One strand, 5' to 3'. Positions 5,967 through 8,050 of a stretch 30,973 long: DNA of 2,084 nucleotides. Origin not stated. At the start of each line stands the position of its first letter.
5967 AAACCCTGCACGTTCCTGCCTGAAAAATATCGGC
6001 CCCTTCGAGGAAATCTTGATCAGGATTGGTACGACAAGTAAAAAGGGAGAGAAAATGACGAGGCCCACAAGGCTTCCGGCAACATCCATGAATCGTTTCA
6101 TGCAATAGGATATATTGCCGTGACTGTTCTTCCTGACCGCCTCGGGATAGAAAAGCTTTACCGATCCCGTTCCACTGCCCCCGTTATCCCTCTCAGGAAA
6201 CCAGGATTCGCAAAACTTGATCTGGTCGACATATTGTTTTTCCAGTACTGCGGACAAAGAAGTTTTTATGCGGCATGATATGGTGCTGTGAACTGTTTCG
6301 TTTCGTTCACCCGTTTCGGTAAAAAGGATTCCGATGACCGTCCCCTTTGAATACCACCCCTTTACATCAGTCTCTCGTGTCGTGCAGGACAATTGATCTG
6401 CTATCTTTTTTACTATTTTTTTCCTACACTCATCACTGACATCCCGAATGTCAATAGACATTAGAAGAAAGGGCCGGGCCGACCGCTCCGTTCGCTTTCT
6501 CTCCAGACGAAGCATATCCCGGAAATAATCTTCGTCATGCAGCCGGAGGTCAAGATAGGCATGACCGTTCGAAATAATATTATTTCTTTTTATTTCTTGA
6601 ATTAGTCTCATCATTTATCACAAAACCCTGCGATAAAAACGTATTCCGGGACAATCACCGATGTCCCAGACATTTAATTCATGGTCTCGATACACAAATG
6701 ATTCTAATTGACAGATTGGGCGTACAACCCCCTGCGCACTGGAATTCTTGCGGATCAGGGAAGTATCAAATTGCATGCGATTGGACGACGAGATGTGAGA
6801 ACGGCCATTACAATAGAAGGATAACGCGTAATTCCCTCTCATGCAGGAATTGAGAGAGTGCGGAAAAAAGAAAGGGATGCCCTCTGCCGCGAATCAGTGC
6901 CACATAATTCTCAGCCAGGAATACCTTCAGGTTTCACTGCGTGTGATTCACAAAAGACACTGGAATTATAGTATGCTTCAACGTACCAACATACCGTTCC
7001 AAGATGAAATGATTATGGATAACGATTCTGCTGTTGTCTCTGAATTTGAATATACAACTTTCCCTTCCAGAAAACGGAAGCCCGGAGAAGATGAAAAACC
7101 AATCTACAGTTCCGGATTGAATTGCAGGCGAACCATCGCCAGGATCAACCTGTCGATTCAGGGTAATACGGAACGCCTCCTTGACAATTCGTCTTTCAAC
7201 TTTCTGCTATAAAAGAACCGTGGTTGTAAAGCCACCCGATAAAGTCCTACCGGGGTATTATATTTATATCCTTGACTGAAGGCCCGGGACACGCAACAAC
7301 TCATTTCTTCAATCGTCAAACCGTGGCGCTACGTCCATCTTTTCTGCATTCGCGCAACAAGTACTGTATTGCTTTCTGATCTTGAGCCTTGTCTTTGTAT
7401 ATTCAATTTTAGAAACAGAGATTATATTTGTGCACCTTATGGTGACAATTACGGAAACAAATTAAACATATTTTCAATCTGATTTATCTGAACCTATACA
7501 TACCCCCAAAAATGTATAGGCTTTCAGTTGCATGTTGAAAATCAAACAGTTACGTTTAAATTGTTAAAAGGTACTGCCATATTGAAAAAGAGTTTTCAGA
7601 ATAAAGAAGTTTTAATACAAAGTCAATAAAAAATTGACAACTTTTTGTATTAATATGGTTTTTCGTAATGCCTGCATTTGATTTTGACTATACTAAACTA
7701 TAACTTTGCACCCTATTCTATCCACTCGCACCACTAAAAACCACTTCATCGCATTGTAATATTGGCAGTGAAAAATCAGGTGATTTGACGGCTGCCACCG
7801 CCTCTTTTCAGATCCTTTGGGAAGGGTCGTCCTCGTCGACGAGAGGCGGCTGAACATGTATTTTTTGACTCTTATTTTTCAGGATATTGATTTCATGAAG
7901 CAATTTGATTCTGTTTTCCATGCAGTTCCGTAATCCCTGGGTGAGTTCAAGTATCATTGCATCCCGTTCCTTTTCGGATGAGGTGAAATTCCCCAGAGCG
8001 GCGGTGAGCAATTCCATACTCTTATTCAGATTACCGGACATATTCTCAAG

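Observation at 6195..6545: Priming glycosyltransferase with a degenerate GGDEF-like domain that keeps the RxxD I-site: candidate c-di-GMP gate on EPS initiation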

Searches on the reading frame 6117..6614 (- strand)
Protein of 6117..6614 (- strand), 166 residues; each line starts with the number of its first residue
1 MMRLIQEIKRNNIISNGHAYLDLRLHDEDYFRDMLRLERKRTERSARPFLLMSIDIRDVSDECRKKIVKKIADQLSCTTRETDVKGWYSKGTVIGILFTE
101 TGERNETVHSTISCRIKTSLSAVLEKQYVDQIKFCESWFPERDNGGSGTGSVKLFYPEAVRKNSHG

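Call 6: find_homologous_proteins(query=window:6117-6614:-, max_evalue=0.001)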
Query seq(166 aa): 40 candidates shared short words with the query, none scored E <= 0.001.
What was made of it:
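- Tried and rejected: The word-index search with the N-domain alone found nothing (call 6).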

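Call 12: search_protein_representatives(protein=window:6120-6614:-)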
Query: 165 residues. Proteins with E-value up to 0.001 (for the whole library): 1430; up to 1e-10: 459; up to 1e-30: 1. The best 150 are listed.
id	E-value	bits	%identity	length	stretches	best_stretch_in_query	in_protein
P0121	1.7e-40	154.9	45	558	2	24-142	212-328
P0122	1.4e-29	119.4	33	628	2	27-140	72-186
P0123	2.3e-23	99.2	43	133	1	21-142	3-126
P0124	1.5e-22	96.6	34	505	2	23-147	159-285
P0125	3.9e-21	92.0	38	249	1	25-154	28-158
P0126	1.0e-20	90.6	41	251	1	21-145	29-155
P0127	2.4e-20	89.4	43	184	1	26-151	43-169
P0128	1.1e-19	87.2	42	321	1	34-159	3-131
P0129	1.4e-19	86.9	44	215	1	23-142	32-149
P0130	4.8e-19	85.2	37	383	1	28-159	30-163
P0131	5.4e-19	85.0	39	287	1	25-152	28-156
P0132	1.6e-18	83.5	42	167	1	21-145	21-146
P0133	2.3e-18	83.0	41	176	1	28-148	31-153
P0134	3.0e-18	82.6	39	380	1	25-163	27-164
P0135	3.3e-18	82.5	38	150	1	26-148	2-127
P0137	1.1e-17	80.8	41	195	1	21-157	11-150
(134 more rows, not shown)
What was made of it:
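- Near-total conservation across about 1,430 clusters (call 12) therefore points to function.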

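Call 18: search_solved_structures(query=A1, max_evalue=10, show_alignments=4)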
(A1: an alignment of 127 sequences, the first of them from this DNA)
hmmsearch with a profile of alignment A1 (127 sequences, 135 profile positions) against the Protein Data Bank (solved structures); distinct sequences matched with E-value up to 10: 30.
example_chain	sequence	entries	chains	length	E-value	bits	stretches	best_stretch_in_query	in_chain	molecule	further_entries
6zxm_A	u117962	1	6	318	0.00031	23.7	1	1-109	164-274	Putative GGDEF/response regulator receiver domain protein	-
3ign_A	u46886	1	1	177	0.00054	22.9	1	3-113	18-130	Diguanylate cyclase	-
5euh_A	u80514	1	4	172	0.001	22.1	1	5-115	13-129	Putative GGDEF domain membrane protein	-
4zve_A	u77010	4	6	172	0.0039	20.1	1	9-124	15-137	Diguanylate cyclase DosC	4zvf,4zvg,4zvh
7e6g_A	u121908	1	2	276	0.0041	20.1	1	9-63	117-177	Putative GGDEF domain protein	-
6d9m_A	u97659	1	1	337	0.012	18.5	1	9-99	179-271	Fusion protein of Endolysin,Response receiver sensor diguanylate cyclase, GAF domain-conta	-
6et7_A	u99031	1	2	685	0.027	17.4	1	7-97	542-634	Diguanylate cyclase (GGDEF) domain-containing protein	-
5llw_B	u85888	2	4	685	0.027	17.4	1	7-97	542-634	Diguanylate cyclase (GGDEF) domain-containing protein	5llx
3i5a_A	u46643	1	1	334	0.038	17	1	3-54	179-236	Response regulator/GGDEF domain protein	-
6fjv_A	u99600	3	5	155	0.043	16.8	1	42-117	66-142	26S proteasome regulatory subunit N11-like protein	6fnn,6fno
9t28_A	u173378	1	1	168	0.051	16.5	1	3-50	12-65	diguanylate cyclase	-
7v1o_A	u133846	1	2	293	0.053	16.5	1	60-109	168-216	Amine sulfotransferase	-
3i5b_A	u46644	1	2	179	0.059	16.3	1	3-49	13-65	WspR response regulator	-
3i5c_A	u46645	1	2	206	0.066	16.2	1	3-48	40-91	Fusion of General control protein GCN4 and WSPR response regulator protein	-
6fju_A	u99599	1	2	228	0.095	15.7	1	42-117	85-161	26S proteasome regulatory subunit N11-like protein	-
6khu_A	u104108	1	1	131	0.16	15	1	1-100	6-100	Diguanylate cyclase/phosphodiesterase-domain containing protein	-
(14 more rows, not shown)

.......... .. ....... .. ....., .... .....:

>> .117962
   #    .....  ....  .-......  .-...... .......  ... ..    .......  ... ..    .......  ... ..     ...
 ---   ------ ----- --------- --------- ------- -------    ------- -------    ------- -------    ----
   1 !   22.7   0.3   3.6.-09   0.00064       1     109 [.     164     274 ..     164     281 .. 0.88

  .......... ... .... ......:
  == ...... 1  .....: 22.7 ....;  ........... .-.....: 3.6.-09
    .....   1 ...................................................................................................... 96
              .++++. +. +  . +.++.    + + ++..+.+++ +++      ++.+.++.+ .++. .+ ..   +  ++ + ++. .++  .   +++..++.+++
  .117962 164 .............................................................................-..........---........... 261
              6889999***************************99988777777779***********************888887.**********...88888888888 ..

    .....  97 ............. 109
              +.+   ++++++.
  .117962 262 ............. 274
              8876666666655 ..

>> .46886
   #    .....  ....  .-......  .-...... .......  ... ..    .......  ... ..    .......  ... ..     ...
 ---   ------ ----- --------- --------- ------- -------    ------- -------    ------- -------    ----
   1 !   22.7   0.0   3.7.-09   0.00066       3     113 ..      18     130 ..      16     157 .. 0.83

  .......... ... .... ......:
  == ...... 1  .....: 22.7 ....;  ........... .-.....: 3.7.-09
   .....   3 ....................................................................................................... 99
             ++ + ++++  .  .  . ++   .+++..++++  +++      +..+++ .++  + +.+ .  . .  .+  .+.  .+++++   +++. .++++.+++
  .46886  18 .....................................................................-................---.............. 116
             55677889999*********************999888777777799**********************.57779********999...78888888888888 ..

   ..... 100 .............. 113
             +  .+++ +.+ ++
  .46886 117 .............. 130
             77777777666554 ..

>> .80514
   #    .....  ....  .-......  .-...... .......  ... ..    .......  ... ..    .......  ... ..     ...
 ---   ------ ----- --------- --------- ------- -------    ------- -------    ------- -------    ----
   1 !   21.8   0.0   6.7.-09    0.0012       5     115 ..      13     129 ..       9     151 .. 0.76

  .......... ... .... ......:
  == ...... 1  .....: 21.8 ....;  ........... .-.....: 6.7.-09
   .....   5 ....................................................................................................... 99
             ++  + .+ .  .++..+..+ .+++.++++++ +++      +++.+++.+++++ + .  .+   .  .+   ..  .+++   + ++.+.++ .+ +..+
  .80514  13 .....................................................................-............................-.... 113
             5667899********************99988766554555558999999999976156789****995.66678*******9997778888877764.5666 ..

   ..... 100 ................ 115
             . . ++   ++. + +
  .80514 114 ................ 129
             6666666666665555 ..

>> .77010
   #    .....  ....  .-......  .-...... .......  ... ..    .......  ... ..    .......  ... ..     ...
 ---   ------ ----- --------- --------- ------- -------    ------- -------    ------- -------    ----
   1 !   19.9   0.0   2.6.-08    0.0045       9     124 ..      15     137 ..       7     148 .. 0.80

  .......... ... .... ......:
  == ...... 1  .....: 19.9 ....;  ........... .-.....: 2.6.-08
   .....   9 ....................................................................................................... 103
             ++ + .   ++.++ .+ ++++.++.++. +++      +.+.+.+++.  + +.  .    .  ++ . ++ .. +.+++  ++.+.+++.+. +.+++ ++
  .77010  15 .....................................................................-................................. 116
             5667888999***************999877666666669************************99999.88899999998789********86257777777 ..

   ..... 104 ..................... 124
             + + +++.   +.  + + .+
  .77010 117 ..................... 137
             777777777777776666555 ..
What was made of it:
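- On GGDEF domain superfamily (PF00990 fold): The PDB profile search finds GGDEF proteins as its top hits (call 18).
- Checked: HMMER aligns RETD onto the RxxD of c-di-GMP-bound cyclases 6zxm, 3ign and 5euh (call 18).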

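Call 19: search_protein_families(library=pfam, alignment_id=A1, max_evalue=1)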
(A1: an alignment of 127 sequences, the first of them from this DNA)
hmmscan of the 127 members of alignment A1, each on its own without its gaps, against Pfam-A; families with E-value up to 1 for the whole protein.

A. member 1, seq(133 aa): 2 families
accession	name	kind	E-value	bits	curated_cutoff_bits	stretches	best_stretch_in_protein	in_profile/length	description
PF07823.17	CPDase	-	0.026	14.7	21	1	24-69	133-179/199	Cyclic phosphodiesterase-like protein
PF00990.26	GGDEF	-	0.14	12.4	23.8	1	6-93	14-108/161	Diguanylate cyclase, GGDEF domain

B. families by the number of members that match (of 127 scanned): 56 families (the first 25 are shown)
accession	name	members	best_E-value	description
PF00990.26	GGDEF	61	2.1e-06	Diguanylate cyclase, GGDEF domain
PF02899.23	Phage_int_SAM_1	2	0.045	Phage integrase, N-terminal SAM-like domain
PF05219.18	DREV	2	0.054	DREV methyltransferase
PF18561.7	Regnase_1_C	1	0.0036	Endoribonuclease Regnase 1/ ZC3H12 C-terminal domain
PF00158.32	Sigma54_activat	1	0.0045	Sigma-54 interaction domain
PF03140.20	DUF247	1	0.0055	Plant protein of unknown function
PF05141.17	DIT1_PvcA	1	0.013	Pyoverdine/dityrosine biosynthesis protein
PF07729.17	FCD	1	0.018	FCD domain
PF23920.1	DUF7259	1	0.022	Domain of unknown function (DUF7259)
PF21657.2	L544_helical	1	0.024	Nucleotidyl transferase L544, helical domain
PF09810.15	Exo5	1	0.024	Exonuclease V - a 5' deoxyribonuclease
PF21640.2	LytM_N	1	0.024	LytM, N-terminal domain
PF07823.17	CPDase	1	0.026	Cyclic phosphodiesterase-like protein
PF00388.25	PI-PLC-X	1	0.029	Phosphatidylinositol-specific phospholipase C, X domain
PF04666.19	MGAT4_cons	1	0.031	MGAT4 conserved region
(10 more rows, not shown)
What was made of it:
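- On GGDEF domain superfamily (PF00990 fold): 61 of 127 members hit PF00990 at E<=1 (call 19).
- Checked: The window protein itself scores 12.4 bits, below the 23.8-bit cut-off (call 19).
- The window protein alone scores below the Pfam threshold (call 19).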

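Call 27: predict_structure(alignment_id=A1)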
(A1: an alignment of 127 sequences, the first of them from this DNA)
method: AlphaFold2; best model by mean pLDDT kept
length: 133 residues; sequences in the alignment: 127
mean_pLDDT: 88.2   pTM: 0.79
mean pLDDT of the five models: 88.2, 87.5, 85.9, 85.8, 85.4
residues with pLDDT >= 90: 100; 70-90: 15; 50-70: 6; < 50: 12
segments of 3 or more residues with pLDDT < 50: 122-133
pLDDT, mean of each block of 10 residues (from residue 1): 97 94 93 97 97 94 97 83 87 96 96 81 47 46
secondary structure, 60 per line:
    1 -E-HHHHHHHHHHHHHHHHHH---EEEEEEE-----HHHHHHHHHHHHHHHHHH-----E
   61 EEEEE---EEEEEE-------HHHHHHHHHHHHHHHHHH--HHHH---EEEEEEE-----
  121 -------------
elements in order: H4-21 E25-31 H37-54 E60-65 E69-74 H82-99 H102-105 E109-115
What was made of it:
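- On GGDEF domain superfamily (PF00990 fold): AlphaFold2 secondary structure (call 27).
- The domain ends after strand b4 (call 27).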

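Call 31: fold_search(model_id=the predicted structure, library=pdb)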
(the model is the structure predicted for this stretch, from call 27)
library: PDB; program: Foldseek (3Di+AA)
matches with E <= 10: 1353; with E <= 0.001: 23
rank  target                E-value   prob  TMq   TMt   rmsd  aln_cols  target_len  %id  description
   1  6khu                  5.7e-06  1.00  0.66  0.67   2.8       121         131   20  The crystal structure of a DGC protein from Thermotoga maritima (released 2020-07-22)
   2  5llx_A                1.3e-04  1.00  0.67  0.15   3.5       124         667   19  Bacteriophytochrome activated diguanylyl cyclase from Idiomarina species A28L with GTP bound (released 2017-03-15)
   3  7e6g_A                2.5e-04  1.00  0.61  0.33   4.6       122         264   16  Crystal structure of diguanylate cyclase SiaD in complex with its activator SiaC from Pseudomonas aeruginosa (released 2021-09-22)
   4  3ezu                  2.7e-04  1.00  0.57  0.24   5.0       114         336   15  Crystal structure of multidomain protein of unknown function with GGDEF-domain (NP_951600.1) from GEOBACTER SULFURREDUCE (released 2008-11-18)
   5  4rnh                  3.0e-04  1.00  0.63  0.22   4.0       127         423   16  PaMorA tandem diguanylate cyclase - phosphodiesterase, c-di-GMP complex (released 2014-11-19)
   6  3i5c_A                3.0e-04  1.00  0.68  0.48   5.2       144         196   13  Crystal structure of a fusion protein containing the leucine zipper of GCN4 and the GGDEF domain of WspR from Pseudomo (released 2009-08-18)
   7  5llx_B                3.4e-04  1.00  0.63  0.15   3.9       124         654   17  Bacteriophytochrome activated diguanylyl cyclase from Idiomarina species A28L with GTP bound (released 2017-03-15)
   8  5euh_A                3.4e-04  1.00  0.65  0.54   5.4       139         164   16  Crystal structure of the c-di-GMP-bound GGDEF domain of P. fluorescens GcbC (released 2015-12-30)
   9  4zvh_A                3.9e-04  1.00  0.65  0.54   4.2       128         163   17  Crystal structure of GGDEF domain of the E. coli DosC - form IV (released 2015-11-11)
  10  7e6g_B                3.9e-04  1.00  0.62  0.34   4.2       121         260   16  Crystal structure of diguanylate cyclase SiaD in complex with its activator SiaC from Pseudomonas aeruginosa (released 2021-09-22)
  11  4urg_B                4.4e-04  1.00  0.67  0.58   4.3       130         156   17  Crystal Structure of GGDEF domain from T.maritima (active-like dimer) (released 2014-10-08)
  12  4urg_A                4.4e-04  1.00  0.65  0.58   4.6       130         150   17  Crystal Structure of GGDEF domain from T.maritima (active-like dimer) (released 2014-10-08)
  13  3ign                  4.4e-04  1.00  0.63  0.52   4.0       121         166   18  Crystal Structure of the GGDEF domain from Marinobacter aquaeolei diguanylate cyclase complexed with c-di-GMP - Northeas (released 2009-08-11)
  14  4urq_V                4.7e-04  1.00  0.68  0.60   3.6       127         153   15  Crystal Structure of GGDEF domain (I site mutant) from T.maritima (released 2014-10-08)
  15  3i5c_B                6.1e-04  1.00  0.68  0.47   4.1       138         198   14  Crystal structure of a fusion protein containing the leucine zipper of GCN4 and the GGDEF domain of WspR from Pseudomo (released 2009-08-18)
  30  5euh_D                1.5e-03  1.00  0.58  0.55   4.0       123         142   15  Crystal structure of the c-di-GMP-bound GGDEF domain of P. fluorescens GcbC (released 2015-12-30)
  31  6zxm_A                2.0e-03  1.00  0.62  0.30   5.3       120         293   23  Diguanylate cyclase DgcR in complex with c-di-GMP (released 2021-03-31)
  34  4dmz_B                2.4e-03  1.00  0.40  0.22   4.8        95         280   13  PelD 156-455 from Pseudomonas aeruginosa PA14, apo form (released 2012-05-23)
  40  5euh_C                3.3e-03  1.00  0.60  0.57   3.7       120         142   17  Crystal structure of the c-di-GMP-bound GGDEF domain of P. fluorescens GcbC (released 2015-12-30)
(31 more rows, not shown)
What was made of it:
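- On GGDEF domain superfamily (PF00990 fold): The top 49 Foldseek hits are all GGDEF domains (call 31).
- Closest known: PelD of Pseudomonas aeruginosa. Same: PelD appears among the Foldseek hits (4dmz, rank 34, call 31).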

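Call 71: find_homologous_proteins(query=A1, max_evalue=0.00001)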
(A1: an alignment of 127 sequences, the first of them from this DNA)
Query A1 (127 sequences) (133 aa, profile of the alignment): 591 proteins with E <= 0.00001 among 2787 candidates; the best 120 are listed.
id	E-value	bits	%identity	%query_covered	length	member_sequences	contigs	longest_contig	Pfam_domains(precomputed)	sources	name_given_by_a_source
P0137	1.8e-45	172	41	98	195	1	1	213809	-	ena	-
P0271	7.9e-44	167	44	86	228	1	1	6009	-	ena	-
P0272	2.7e-43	165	41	98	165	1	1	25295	-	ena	-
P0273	4.8e-43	164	37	98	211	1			-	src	-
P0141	2.0e-42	162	41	93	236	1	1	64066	-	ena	-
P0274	3.2e-42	161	41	86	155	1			-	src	-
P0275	5.6e-42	161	37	98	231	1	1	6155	PF02397.23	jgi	-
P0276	1.0e-41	160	40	86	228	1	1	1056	PF02397.23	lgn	-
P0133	2.3e-41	159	40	92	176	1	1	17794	-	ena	-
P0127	2.6e-41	158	42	95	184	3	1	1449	-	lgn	-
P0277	3.4e-41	158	38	90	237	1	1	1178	PF02397.23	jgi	jgi:Bacterial sugar transferase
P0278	4.3e-41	158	42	90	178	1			-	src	-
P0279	9.2e-41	157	33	100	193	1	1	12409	-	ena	-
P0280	9.3e-41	157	40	86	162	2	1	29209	-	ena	-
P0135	1.3e-40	156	38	93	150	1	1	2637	-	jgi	jgi:hypothetical protein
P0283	4.6e-40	154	38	89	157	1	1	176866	-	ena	-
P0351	9.9e-36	140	32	98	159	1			PF00990.27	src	-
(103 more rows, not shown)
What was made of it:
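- Tried and rejected: Stand-alone N-domain proteins on long contigs (call 71): rejected.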

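Call 72: find_encoding_contigs(protein=P0137, flank=4000, max_places=1)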
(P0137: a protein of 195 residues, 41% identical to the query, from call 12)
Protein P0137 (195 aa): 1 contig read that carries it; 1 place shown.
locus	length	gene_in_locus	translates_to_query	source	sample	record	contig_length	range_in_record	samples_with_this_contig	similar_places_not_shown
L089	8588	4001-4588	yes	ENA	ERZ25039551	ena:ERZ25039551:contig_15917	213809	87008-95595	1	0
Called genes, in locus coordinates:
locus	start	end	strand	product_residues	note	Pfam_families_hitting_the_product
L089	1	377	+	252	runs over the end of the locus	-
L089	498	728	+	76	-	-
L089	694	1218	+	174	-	-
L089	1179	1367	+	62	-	-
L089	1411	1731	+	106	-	-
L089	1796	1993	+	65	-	-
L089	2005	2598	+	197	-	PF13191:AAA_16, PF09848:SLFN-g3_helicase (weak), PF13401:AAA_22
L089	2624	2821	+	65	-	-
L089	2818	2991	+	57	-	-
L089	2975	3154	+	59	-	-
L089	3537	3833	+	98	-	-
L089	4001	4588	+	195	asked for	-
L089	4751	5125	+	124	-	PF02397:Bac_transf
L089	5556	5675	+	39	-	-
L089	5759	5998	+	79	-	-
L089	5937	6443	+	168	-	PF04007:DUF354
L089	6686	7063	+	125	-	-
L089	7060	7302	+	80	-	-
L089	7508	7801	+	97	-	-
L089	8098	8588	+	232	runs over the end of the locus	-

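Call 73: find_encoding_contigs(protein=P0283, flank=4000, max_places=1)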
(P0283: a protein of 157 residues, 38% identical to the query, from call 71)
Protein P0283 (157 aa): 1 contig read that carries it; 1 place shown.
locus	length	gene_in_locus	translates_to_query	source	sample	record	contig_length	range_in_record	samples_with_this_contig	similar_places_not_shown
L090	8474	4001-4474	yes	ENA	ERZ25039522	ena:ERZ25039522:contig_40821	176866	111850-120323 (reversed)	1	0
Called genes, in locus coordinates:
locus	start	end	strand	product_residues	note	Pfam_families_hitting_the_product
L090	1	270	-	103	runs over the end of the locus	PF05717:TnpB_IS66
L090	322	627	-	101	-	-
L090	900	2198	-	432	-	PF00872:Transposase_mut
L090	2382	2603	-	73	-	-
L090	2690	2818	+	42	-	-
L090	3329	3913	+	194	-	PF02357:NusG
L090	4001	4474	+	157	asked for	-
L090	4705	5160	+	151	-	PF02397:Bac_transf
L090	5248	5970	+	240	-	PF01408:GFO_IDH_MocA, PF22725:GFO_IDH_MocA_C3 (weak)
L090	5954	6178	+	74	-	-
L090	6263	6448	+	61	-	PF00132:Hexapep (faint)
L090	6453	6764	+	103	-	PF00132:Hexapep (weak)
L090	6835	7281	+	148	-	PF01041:DegT_DnrJ_EryC1, PF01212:Beta_elim_lyase (faint)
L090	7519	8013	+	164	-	PF01041:DegT_DnrJ_EryC1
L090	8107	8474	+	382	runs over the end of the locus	PF04007:DUF354, PF02350:Epimerase_2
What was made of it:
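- Apparent stand-alone copies are frameshift artefacts (calls 72, 73).
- Tried and rejected: In L089 and L090 every neighbouring gene is also broken, so these are frameshift artefacts of error-prone assemblies (calls 72, 73).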

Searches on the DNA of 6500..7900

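Call 45: search_rna_families(source=window, start=6500, end=7900, threshold=evalue, max_evalue=1)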
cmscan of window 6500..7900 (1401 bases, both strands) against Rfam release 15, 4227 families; matches with E-value up to 1: 0.
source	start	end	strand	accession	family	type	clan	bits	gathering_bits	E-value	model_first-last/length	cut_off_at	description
